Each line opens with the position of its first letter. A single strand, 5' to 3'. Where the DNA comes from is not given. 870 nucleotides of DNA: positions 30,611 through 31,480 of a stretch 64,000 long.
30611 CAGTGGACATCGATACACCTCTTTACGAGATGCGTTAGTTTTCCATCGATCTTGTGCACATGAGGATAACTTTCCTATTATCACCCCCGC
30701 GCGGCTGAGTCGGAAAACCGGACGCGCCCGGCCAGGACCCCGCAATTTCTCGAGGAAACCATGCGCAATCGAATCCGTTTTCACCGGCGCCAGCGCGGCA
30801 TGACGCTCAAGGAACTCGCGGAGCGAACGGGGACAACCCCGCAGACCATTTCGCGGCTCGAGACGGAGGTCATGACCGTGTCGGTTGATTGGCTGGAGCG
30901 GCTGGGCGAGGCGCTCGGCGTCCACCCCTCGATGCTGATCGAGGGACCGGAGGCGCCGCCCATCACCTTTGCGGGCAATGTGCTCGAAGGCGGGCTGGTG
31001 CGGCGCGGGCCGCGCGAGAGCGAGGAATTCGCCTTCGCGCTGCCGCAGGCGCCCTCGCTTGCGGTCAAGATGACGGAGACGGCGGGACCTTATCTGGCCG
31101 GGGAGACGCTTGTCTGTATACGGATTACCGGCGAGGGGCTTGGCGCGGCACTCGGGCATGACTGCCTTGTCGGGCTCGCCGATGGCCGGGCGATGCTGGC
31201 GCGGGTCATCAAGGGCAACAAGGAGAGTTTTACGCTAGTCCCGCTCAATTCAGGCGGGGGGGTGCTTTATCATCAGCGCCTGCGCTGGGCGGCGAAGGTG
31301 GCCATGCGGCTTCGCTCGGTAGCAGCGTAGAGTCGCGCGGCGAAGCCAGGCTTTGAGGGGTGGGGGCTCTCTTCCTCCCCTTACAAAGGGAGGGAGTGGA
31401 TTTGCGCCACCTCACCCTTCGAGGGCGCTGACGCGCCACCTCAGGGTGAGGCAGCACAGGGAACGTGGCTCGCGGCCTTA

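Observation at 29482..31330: Split GafA-like pair (DnaA-domain-IV HTH + DUF6456-like) facing an XRE/S24-like regulator: candidate control module for the GTA cluster 15 kb away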

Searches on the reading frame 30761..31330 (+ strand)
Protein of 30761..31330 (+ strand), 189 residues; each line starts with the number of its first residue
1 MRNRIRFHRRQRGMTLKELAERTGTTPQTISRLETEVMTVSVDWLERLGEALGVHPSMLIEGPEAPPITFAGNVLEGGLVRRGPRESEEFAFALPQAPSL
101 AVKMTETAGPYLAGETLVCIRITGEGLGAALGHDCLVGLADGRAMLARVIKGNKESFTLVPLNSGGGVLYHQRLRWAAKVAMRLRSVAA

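Call 3: search_protein_families(library=pfam, proteins=[window:30761-31330:+], max_evalue=0.1)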
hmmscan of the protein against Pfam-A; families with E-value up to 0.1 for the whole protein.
window:30761-31330:+ (189 aa): 18 families
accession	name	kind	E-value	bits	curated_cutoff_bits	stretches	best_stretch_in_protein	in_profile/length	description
PF01381.28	HTH_3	-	2.4e-11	43.9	23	1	8-57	4-53/55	Helix-turn-helix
PF13560.12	HTH_31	-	1.6e-10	41.6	27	1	4-57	5-59/64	Helix-turn-helix domain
PF12844.13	HTH_19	-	1.2e-09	38.3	30.2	1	3-62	2-61/64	Helix-turn-helix domain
PF13443.12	HTH_26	-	1.9e-08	34.9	22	1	10-58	7-56/63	Cro/C1-type HTH DNA-binding domain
PF13413.12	HTH_25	-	0.0036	17.5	24.6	1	7-36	4-33/62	Helix-turn-helix domain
PF04545.22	Sigma70_r4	-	0.0041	17.1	24.1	1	9-38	16-45/50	Sigma-70, region 4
PF12802.13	MarR_2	-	0.0078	16.8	27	1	11-33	17-40/61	MarR family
PF13936.12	HTH_38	-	0.0081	16.3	27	1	8-32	15-39/44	Helix-turn-helix domain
PF09339.16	HTH_IclR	-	0.01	16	22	1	7-33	12-38/52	IclR helix-turn-helix domain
PF13545.12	HTH_Crp_2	-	0.013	15.8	27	1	13-33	22-42/70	Crp-like helix-turn-helix domain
PF12840.13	HTH_20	-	0.015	15.7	27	1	10-32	15-37/51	Helix-turn-helix domain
PF00376.29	MerR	-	0.018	15.3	28.2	0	15-30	1-16/38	MerR family regulatory protein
PF13384.12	HTH_23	-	0.021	15.1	24.6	1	10-32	14-36/50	Homeodomain-like domain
PF13412.12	HTH_24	-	0.025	14.6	21.9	1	13-32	17-36/48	Winged helix-turn-helix DNA-binding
PF01047.28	MarR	-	0.068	13.5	24.6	0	10-33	14-37/59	MarR family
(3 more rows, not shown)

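Call 4: search_protein_families(library=ncbifam, proteins=[window:30761-31330:+], max_evalue=0.1)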
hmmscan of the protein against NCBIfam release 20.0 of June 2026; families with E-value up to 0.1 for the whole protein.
window:30761-31330:+ (189 aa): 16 families
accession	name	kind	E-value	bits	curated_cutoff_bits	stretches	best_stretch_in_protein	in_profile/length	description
NF006015.0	PRK08154.1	subfamily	1.4e-08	34.3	204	1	3-64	33-94/314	anaerobic benzoate catabolism transcriptional regulator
NF047948.1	male_kill_WMK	equivalog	1.2e-05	24.9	300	1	4-61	9-66/300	WO male-killing family protein Wmk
TIGR00270.2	TIGR00270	equivalog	0.00018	21.3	110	1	3-55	78-130/159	multiprotein bridging factor aMBF1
TIGR03070.1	couple_hipB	subfamily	0.00039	20.3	71.65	1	4-54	6-56/58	type II toxin-antitoxin system Y4mF family antitoxin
TIGR02612.1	mob_myst_A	hypoth_equivalog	0.00088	19.2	122.6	1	5-53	30-80/150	mobile mystery protein A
TIGR02937.1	sigma70-ECF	superfamily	0.0013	18.4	42.9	1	7-37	127-157/165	sigma-70 family RNA polymerase sigma factor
NF003162.0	PRK04140.1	equivalog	0.0018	17.4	263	1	4-54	130-180/317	transcriptional regulator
TIGR02607.1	antidote_HigA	equivalog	0.0026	17.6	47.7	1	13-59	20-66/81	HigA family addiction module antitoxin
TIGR03830.1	CxxCG_CxxCG_HTH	subfamily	0.0034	17.2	61.8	1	3-41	68-106/127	type II TA system antitoxin MqsA family protein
NF046032.1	TransRegSlrRBacil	equivalog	0.0071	16.4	250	1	5-55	6-57/149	HTH-type transcriptional regulator SlrR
NF010465.0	PRK13890.1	equivalog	0.0071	16.4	96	1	11-102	16-106/121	conjugal transfer protein TrbA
NF041951.1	phage_RstR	subfamily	0.0072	16.6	80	1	3-60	5-62/108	RstR family transcriptional repressor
NF007408.0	PRK09943.1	equivalog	0.0076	15.8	211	1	4-60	11-67/185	HTH-type transcriptional regulator PuuR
NF038139.1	Reg_Aceta_RamB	equivalog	0.0079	14.9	700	1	3-102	5-104/465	acetate metabolism transcriptional regulator RamB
NF007271.0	PRK09726.1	equivalog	0.0093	15.9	79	1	3-58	15-70/88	type II toxin-antitoxin system antitoxin HipB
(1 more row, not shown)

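Call 14: find_homologous_proteins(query=window:30761-31330:+, max_evalue=0.001)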
Query window:30761-31330:+ (189 aa): 21 proteins with E <= 0.001 among 785 candidates.
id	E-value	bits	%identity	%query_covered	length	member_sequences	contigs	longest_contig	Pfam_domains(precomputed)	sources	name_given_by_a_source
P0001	2.1e-118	411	100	100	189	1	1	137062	PF12844.14,PF01381.29,PF13560.13,PF13443.13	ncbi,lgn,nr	ncbi:MAG: helix-turn-helix transcriptional regulator [Alphaproteobacteria bacterium]|nr:helix-turn-h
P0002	8.6e-59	216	57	99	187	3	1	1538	PF12844.14,PF01381.29,PF13560.13,PF13443.13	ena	-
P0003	1.8e-58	215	57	99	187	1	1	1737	PF12844.14,PF01381.29,PF13560.13,PF13443.13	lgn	-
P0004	8.3e-57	210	55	99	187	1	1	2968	PF12844.14,PF01381.29,PF13560.13,PF13443.13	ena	-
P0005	9.0e-55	203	55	99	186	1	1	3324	PF12844.14,PF01381.29,PF13560.13,PF13443.13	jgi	jgi:transcriptional regulator with XRE-family HTH domain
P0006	3.2e-51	192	51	98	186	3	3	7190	PF12844.14,PF01381.29,PF13560.13,PF13443.13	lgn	-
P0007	1.7e-49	186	51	97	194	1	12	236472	PF12844.14,PF01381.29,PF13560.13,PF13443.13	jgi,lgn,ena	-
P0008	1.1e-48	184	54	97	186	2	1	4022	PF12844.14,PF01381.29,PF13560.13,PF13443.13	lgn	-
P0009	1.0e-46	177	48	97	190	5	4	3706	PF12844.14,PF01381.29,PF13560.13,PF13443.13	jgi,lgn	jgi:transcriptional regulator with XRE-family HTH domain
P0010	7.4e-46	174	49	97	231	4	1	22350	PF12844.14,PF01381.29,PF13560.13,PF13443.13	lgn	-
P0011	1.0e-45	174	51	97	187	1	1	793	PF12844.14,PF01381.29,PF13560.13,PF13443.13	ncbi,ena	-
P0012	2.2e-45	173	49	97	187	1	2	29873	PF12844.14,PF01381.29,PF13560.13,PF13443.13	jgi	jgi:transcriptional regulator with XRE-family HTH domain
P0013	8.1e-44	168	48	97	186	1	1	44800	PF12844.14,PF01381.29,PF13560.13,PF13443.13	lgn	-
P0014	6.2e-38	149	46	90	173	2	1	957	PF01381.29,PF13443.13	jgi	-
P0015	1.6e-32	131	43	98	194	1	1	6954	PF12844.14,PF01381.29,PF13560.13,PF13443.13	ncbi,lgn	-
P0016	4.8e-32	129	43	96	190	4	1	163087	PF01381.29,PF13560.13,PF13443.13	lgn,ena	-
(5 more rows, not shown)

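Call 17: find_homologous_proteins(query=A1, max_evalue=0.001)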
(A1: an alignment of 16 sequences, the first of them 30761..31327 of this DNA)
Query A1 (16 sequences) (189 aa, profile of the alignment): 1465 proteins with E <= 0.001 among 8000 candidates; the best 120 are listed.
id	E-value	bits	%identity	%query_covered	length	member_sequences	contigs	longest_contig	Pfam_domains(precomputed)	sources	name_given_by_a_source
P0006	5.3e-88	312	51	98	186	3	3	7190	PF12844.14,PF01381.29,PF13560.13,PF13443.13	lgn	-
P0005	6.0e-88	311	55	99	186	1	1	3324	PF12844.14,PF01381.29,PF13560.13,PF13443.13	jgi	jgi:transcriptional regulator with XRE-family HTH domain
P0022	2.6e-86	306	52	98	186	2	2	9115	PF12844.14,PF01381.29,PF13560.13,PF13443.13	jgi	jgi:transcriptional regulator with XRE-family HTH domain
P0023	8.3e-86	304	51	98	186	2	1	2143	PF12844.14,PF01381.29,PF13560.13,PF13443.13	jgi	jgi:transcriptional regulator with XRE-family HTH domain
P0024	4.2e-85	302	51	98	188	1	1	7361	PF12844.14,PF01381.29,PF13560.13,PF13443.13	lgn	-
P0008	1.9e-83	297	54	97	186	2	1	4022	PF12844.14,PF01381.29,PF13560.13,PF13443.13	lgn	-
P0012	1.4e-82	294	49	97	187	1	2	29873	PF12844.14,PF01381.29,PF13560.13,PF13443.13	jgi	jgi:transcriptional regulator with XRE-family HTH domain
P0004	2.0e-82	293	55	99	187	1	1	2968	PF12844.14,PF01381.29,PF13560.13,PF13443.13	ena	-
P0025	2.0e-82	293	50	97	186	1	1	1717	PF12844.14,PF01381.29,PF13560.13,PF13443.13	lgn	-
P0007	4.7e-82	292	51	97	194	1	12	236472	PF12844.14,PF01381.29,PF13560.13,PF13443.13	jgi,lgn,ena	-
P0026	8.2e-82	291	52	91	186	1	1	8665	PF12844.14,PF01381.29,PF13560.13,PF13443.13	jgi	jgi:transcriptional regulator with XRE-family HTH domain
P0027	1.1e-81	291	51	91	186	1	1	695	PF12844.14,PF01381.29,PF13560.13,PF13443.13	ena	-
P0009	1.3e-81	291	48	97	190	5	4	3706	PF12844.14,PF01381.29,PF13560.13,PF13443.13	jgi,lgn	jgi:transcriptional regulator with XRE-family HTH domain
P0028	2.0e-80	287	52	99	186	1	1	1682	PF12844.14,PF01381.29,PF13560.13,PF13443.13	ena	-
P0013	5.6e-80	285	48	97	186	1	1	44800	PF12844.14,PF01381.29,PF13560.13,PF13443.13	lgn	-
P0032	1.7e-78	281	51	97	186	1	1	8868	PF12844.14,PF01381.29,PF13560.13,PF13443.13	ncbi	-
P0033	4.8e-78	279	51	90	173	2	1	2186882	PF01381.29,PF13560.13,PF13443.13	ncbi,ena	-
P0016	3.5e-70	253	43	96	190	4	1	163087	PF01381.29,PF13560.13,PF13443.13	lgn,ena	-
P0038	2.2e-67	244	43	97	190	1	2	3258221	PF12844.14,PF01381.29,PF13560.13,PF13443.13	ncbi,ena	-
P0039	1.1e-66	242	44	97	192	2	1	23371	PF12844.14,PF01381.29,PF13560.13,PF13443.13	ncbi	-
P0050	5.5e-64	233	39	97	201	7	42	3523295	PF01381.29,PF13560.13,PF13443.13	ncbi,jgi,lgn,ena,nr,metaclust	ncbi:hypothetical protein GCM10011587_21200 [Pyruvatibacter mobilis]|jgi:transcriptional regulator w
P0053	3.4e-63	231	43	99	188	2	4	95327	PF12844.14,PF01381.29,PF13560.13,PF13443.13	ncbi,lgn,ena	-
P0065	4.5e-62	227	41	97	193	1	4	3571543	PF12844.14,PF01381.29,PF13560.13,PF13443.13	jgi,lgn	-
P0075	9.1e-61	223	48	99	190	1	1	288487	PF01381.29,PF13560.13,PF13443.13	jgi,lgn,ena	-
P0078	1.1e-60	222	38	93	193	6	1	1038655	PF01381.29,PF13560.13,PF13443.13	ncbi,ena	-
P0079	1.3e-60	222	40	98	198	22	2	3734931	PF12844.14,PF01381.29,PF13560.13,PF13443.13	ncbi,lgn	-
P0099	7.3e-59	217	42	97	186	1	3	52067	PF01381.29,PF13560.13,PF13443.13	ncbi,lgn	-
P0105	2.4e-58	215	42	92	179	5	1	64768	PF01381.29,PF13443.13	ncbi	-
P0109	2.4e-57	212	41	98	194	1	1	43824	PF12844.14,PF01381.29,PF13560.13,PF13443.13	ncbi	-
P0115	1.9e-56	209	40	98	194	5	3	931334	PF12844.14,PF01381.29,PF13560.13,PF13443.13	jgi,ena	-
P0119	6.2e-56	207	40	97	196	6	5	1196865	PF01381.29,PF13560.13,PF13443.13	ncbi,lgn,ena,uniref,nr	ncbi:helix-turn-helix domain-containing protein [Neomegalonema perideroedes]|uniref:helix-turn-helix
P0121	1.1e-55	206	36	98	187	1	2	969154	PF01381.29,PF13560.13,PF13443.13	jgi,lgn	jgi:transcriptional regulator with XRE-family HTH domain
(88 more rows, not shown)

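Call 25: search_solved_structures(query=A1, max_evalue=0.01, show_alignments=1)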
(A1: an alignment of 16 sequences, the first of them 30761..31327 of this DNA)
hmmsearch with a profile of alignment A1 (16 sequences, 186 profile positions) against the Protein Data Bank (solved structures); distinct sequences matched with E-value up to 0.01: 27.
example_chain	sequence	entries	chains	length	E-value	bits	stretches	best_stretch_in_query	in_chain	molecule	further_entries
5tn0_A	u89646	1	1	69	1.5e-07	34.5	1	3-65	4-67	HTH-type transcriptional regulator SinR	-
3qq6_A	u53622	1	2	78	2.3e-07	33.9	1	3-65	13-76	HTH-type transcriptional regulator sinR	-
1b0n_A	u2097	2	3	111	4.3e-07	33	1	3-66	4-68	PROTEIN (SINR PROTEIN) | HTH-TYPE TRANSCRIPTIONAL REGULATOR SINR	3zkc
9xz9_A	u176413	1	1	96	8.6e-07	32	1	4-63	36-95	Quorum sensing controller protein QseC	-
3f51_A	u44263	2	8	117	1.1e-06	31.8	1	4-61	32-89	Clp gene regulator (ClgR)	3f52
9k3w_A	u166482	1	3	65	1.5e-06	31.3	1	2-59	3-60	Transcriptional regulator, PbsX family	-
1per_L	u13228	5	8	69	2.2e-06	30.7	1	3-68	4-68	PROTEIN (434 REPRESSOR) | 434 REPRESSOR | REPRESSOR PROTEIN CI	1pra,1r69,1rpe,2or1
6rnz_A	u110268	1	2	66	4.1e-06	29.8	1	2-62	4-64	HTH-type transcriptional regulator DdrOC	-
9sf2_A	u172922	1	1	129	5.1e-06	29.5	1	4-60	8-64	Transcriptional regulator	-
3bs3_A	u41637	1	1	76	6.7e-06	29.1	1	1-62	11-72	Putative DNA-binding protein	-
1r63_A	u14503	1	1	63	8.5e-06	28.8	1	3-61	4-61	REPRESSOR PROTEIN FROM BACTERIOPHAGE 434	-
6rmq_A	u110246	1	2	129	1.3e-05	28.3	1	2-64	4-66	HTH-type transcriptional regulator DdrOC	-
6jq1_A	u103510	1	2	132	1.4e-05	28.1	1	2-62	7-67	Transcriptional regulator, XRE family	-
6rnx_A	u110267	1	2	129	1.6e-05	27.9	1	2-62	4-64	HTH-type transcriptional regulator DdrOC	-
7t5u_A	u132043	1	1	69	6.3e-05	26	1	3-61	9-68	Helix-turn-helix domain-containing protein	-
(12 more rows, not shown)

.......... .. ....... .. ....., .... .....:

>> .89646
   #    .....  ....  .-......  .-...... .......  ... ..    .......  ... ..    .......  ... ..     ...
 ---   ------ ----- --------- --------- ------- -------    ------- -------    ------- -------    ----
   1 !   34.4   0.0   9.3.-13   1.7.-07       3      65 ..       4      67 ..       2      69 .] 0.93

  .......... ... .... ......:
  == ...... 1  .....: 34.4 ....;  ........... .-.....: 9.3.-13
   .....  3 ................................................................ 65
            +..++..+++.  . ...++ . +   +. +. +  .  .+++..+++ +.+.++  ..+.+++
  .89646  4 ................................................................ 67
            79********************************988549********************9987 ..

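Call 26: predict_structure(alignment_id=A1)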
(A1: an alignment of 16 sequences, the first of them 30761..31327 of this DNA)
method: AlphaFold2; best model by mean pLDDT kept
length: 189 residues; sequences in the alignment: 16
mean_pLDDT: 87.3   pTM: 0.65
mean pLDDT of the five models: 87.3, 86.5, 81.7, 80.8, 77.3
residues with pLDDT >= 90: 112; 70-90: 54; 50-70: 22; < 50: 1
segments of 3 or more residues with pLDDT < 50: none
pLDDT, mean of each block of 10 residues (from residue 1): 82 92 95 85 90 88 70 92 65 68 93 94 92 96 95 94 91 96 82
secondary structure, 60 per line:
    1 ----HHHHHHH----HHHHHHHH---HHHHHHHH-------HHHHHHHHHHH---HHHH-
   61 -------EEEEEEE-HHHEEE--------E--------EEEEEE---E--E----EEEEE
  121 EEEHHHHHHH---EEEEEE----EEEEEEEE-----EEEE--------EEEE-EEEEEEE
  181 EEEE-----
elements in order: H5-11 H16-23 H27-34 H42-52 H56-59 E68-74 E79-81 E99-104 E116-123 H124-130 E134-139 E144-151 E157-160 E169-172 E174-184

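Call 29: fold_search(model_id=the predicted structure, library=pdb)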
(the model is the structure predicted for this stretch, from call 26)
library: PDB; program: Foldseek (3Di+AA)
matches with E <= 10: 1371; with E <= 0.001: 30
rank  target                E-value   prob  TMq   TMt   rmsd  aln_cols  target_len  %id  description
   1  3bdn_A                4.8e-06  1.00  0.39  0.33  15.1       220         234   13  Crystal Structure of the Lambda Repressor (released 2008-04-15)
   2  7jvt_C                5.1e-06  1.00  0.44  0.42   7.4       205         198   13  Crystal structure of a lambda-186 hybrid repressor (released 2021-09-08)
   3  7jvt_D                7.3e-06  1.00  0.38  0.37   8.3       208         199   12  Crystal structure of a lambda-186 hybrid repressor (released 2021-09-08)
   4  1zz8_A                1.8e-05  1.00  0.29  0.28  15.7       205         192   17  Crystal Structure of FeII HppE in Complex with Substrate Form 2 (released 2005-07-26)
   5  1zz9_A                3.0e-05  1.00  0.29  0.28  16.3       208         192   18  Crystal Structure of FeII HppE (released 2005-07-26)
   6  3jso_A                3.1e-05  1.00  0.46  0.46   9.6       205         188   17  Classic Protein With a New Twist: crystal structure of a LexA repressor DNA complex (released 2010-08-18)
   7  1zz8_B                5.1e-05  1.00  0.29  0.28  15.7       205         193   17  Crystal Structure of FeII HppE in Complex with Substrate Form 2 (released 2005-07-26)
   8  2ho0                  6.1e-05  1.00  0.42  0.58   4.6       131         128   13  Structure of a Hyper-cleavable Monomeric Fragment of Phage Lambda Repressor Containing the Cleavage Site Region (released 2006-09-19)
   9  8gmu_A                7.4e-05  1.00  0.41  0.55   4.9       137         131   13  Structure of lambda repressor in complex with RecA filament (released 2022-12-21)
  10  1zzc_B                7.4e-05  1.00  0.29  0.30  14.9       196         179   16  Crystal Structure of CoII HppE in Complex with Tris Buffer (released 2005-07-26)
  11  1zz9_C                7.4e-05  1.00  0.29  0.29  15.2       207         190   18  Crystal Structure of FeII HppE (released 2005-07-26)
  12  2bnm_A                8.3e-05  1.00  0.29  0.28  15.5       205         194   17  The structure of Hydroxypropylphosphonic acid epoxidase from S. wedmorenis. (released 2005-10-05)
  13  2bno_A                1.3e-04  0.99  0.29  0.28  15.3       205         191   16  The structure of Hydroxypropylphosphonic acid epoxidase from S. wedmorenis. (released 2005-10-05)
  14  2fjr_A                1.7e-04  1.00  0.38  0.38  12.3       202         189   12  Crystal Structure of Bacteriophage 186 (released 2006-06-13)
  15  1zz7_A                1.8e-04  1.00  0.29  0.30  14.2       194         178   16  Crystal Structure of FeII HppE in Complex with Substrate form 1 (released 2005-07-26)
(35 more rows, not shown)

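Call 40: find_encoding_contigs(protein=P0050, flank=6000, max_places=2)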
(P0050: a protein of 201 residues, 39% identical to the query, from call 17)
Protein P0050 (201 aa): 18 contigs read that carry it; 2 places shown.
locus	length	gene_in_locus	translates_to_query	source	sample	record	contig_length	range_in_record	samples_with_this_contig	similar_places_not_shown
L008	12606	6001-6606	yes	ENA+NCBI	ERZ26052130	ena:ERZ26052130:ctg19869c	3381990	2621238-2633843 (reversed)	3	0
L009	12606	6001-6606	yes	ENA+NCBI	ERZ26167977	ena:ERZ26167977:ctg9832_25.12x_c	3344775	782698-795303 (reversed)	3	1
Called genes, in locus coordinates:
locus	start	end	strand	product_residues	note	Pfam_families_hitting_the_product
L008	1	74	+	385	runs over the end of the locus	-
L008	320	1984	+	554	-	PF08448:PAS_4 (faint), PF12860:PAS_7, PF13188:PAS_8 (faint), PF12860:PAS_7, PF00512:HisKA, PF02518:HATPase_c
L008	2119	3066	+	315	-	PF03976:PPK2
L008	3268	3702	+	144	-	-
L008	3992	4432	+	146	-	PF02657:SufE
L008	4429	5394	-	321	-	PF20057:DUF6456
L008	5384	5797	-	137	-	PF08299:Bac_DnaA_C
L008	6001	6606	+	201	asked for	PF13443:HTH_26, PF13560:HTH_31, PF01381:HTH_3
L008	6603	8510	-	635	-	-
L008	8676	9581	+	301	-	PF07382:HC2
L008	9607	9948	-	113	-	PF00543:P-II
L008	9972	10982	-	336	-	PF05982:Sbt_1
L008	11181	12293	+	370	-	PF00355:Rieske, PF13806:Rieske_2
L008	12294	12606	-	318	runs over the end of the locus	PF10340:Say1_Mug180, PF20434:BD-FAE, PF07859:Abhydrolase_3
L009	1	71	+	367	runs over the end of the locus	-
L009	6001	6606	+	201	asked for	PF13443:HTH_26, PF13560:HTH_31, PF01381:HTH_3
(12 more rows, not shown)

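Call 41: find_encoding_contigs(protein=P0119, flank=6000, max_places=2)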
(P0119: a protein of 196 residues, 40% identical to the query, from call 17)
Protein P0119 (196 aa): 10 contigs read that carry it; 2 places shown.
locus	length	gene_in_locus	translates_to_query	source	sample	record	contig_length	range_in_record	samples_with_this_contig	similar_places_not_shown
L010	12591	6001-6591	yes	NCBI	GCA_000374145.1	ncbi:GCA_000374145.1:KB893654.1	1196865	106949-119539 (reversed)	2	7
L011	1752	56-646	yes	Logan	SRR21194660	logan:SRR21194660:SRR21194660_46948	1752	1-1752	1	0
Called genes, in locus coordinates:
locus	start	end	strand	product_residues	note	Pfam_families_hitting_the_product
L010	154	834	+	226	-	PF13328:HD_4, PF01966:HD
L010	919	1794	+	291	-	PF01844:HNH (weak)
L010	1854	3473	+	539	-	PF00009:GTP_EFTU, PF01926:MMR_HSR1 (weak), PF22042:EF-G_D2, PF03144:GTP_EFTU_D2, PF16658:RF3_C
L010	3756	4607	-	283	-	PF14520:HHH_5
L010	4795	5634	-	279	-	PF20057:DUF6456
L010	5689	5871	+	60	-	-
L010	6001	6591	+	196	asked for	PF01381:HTH_3, PF13443:HTH_26, PF13560:HTH_31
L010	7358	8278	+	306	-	-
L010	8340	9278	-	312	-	PF03547:Mem_trans, PF01758:SBF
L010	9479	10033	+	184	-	PF00072:Response_reg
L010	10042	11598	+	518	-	PF13742:tRNA_anti_2, PF01336:tRNA_anti-codon, PF02601:Exonuc_VII_L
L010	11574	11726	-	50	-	-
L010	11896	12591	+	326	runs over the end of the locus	PF06574:FAD_syn, PF01687:Flavokinase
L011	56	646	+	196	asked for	PF01381:HTH_3, PF13443:HTH_26, PF13560:HTH_31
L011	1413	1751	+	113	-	?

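Call 42: find_encoding_contigs(protein=P0079, flank=5000, max_places=1)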
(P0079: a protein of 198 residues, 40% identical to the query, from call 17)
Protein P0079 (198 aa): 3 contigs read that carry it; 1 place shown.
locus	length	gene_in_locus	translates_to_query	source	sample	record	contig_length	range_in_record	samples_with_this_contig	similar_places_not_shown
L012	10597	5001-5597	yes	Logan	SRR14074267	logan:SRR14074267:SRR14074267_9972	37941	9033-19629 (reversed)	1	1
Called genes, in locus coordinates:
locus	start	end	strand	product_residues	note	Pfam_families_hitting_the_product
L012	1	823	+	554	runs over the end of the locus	PF08448:PAS_4 (faint), PF12860:PAS_7, PF13188:PAS_8 (faint), PF12860:PAS_7, PF00512:HisKA, PF02518:HATPase_c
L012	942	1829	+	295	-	PF03976:PPK2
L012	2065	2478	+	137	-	-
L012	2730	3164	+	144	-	PF02657:SufE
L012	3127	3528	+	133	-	PF14248:DUF4345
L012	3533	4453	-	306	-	PF20057:DUF6456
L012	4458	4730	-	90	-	PF08299:Bac_DnaA_C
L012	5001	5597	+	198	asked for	PF01381:HTH_3, PF12844:HTH_19 (weak), PF13443:HTH_26, PF13560:HTH_31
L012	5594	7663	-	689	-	-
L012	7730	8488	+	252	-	PF00583:Acetyltransf_1 (weak)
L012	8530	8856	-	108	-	PF00543:P-II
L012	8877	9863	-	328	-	PF05982:Sbt_1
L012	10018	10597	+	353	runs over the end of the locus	PF00355:Rieske, PF13806:Rieske_2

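Call 43: find_encoding_contigs(protein=P0038, flank=5000, max_places=1)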
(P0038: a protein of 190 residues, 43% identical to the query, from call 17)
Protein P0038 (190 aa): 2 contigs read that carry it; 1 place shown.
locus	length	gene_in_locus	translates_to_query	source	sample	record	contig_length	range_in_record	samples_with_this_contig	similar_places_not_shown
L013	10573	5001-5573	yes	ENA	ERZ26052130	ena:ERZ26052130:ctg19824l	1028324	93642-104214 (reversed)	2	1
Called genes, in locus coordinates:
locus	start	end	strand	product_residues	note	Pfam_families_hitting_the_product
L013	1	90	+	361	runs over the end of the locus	-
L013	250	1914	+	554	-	PF08448:PAS_4 (faint), PF12860:PAS_7, PF13188:PAS_8 (faint), PF12860:PAS_7, PF00512:HisKA, PF02518:HATPase_c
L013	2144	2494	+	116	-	PF17264:DUF5330 (weak)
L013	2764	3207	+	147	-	PF02657:SufE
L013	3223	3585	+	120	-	PF14248:DUF4345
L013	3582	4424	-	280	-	PF20057:DUF6456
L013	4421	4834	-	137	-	PF08299:Bac_DnaA_C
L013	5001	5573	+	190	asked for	PF01381:HTH_3, PF12844:HTH_19 (weak), PF13443:HTH_26, PF13560:HTH_31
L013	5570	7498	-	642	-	-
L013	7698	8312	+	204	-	-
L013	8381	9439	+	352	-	PF00355:Rieske, PF13806:Rieske_2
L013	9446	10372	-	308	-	PF10340:Say1_Mug180, PF20434:BD-FAE, PF07859:Abhydrolase_3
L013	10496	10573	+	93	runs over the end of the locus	-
